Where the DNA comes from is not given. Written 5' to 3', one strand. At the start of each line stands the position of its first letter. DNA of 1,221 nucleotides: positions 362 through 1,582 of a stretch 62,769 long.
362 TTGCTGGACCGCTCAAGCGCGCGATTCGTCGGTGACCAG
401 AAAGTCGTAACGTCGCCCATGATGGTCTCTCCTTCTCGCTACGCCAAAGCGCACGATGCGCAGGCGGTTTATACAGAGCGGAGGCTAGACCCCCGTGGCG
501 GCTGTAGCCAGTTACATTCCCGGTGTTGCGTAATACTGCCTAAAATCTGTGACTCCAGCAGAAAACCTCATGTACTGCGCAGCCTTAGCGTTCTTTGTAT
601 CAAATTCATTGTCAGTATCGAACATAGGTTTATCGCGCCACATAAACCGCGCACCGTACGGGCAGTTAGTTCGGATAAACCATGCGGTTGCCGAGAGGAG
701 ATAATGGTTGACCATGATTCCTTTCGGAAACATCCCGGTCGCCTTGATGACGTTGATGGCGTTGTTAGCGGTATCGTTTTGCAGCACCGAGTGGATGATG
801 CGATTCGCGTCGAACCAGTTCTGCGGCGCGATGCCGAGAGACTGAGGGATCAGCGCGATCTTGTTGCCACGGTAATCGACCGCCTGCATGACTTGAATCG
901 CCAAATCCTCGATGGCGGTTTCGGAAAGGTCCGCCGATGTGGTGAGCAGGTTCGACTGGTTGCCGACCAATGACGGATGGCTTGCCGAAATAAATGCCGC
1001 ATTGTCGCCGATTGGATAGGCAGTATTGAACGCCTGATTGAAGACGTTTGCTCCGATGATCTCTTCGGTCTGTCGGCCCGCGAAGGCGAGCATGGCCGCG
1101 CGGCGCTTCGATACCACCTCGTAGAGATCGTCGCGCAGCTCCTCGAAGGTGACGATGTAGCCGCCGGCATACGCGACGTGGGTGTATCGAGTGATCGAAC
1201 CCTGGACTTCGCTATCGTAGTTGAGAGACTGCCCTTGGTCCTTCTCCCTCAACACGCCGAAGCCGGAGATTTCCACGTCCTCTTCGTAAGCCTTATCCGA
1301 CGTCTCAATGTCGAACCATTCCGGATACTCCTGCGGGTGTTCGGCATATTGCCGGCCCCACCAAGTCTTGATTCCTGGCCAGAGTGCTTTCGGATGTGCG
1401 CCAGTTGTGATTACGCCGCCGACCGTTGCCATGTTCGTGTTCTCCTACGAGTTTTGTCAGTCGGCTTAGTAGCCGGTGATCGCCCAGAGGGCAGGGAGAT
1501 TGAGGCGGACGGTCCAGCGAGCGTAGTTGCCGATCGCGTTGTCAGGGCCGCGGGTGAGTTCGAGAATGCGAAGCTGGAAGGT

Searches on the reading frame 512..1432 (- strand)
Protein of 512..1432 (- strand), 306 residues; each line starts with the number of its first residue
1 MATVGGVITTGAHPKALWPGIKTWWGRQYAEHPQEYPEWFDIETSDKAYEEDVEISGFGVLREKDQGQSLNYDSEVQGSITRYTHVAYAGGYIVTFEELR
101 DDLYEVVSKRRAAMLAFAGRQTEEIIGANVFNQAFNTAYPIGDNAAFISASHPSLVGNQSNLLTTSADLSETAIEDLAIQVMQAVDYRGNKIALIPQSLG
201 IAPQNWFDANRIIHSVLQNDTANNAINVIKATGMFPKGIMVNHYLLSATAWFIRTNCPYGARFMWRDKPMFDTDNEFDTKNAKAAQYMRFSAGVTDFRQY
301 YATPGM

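Call 90: search_protein_families(library=phrogs, proteins=[window:512-1432:-], max_evalue=0.00001)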
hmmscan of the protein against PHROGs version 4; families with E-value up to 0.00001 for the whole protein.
window:512-1432:- (306 aa): 2 families
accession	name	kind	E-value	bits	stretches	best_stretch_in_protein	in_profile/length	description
phrog_4523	-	head and packaging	2e-07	31.1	1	52-305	401-643/644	major head and protease protein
phrog_133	-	head and packaging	5.5e-07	29.6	1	10-299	380-661/668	head maturation protease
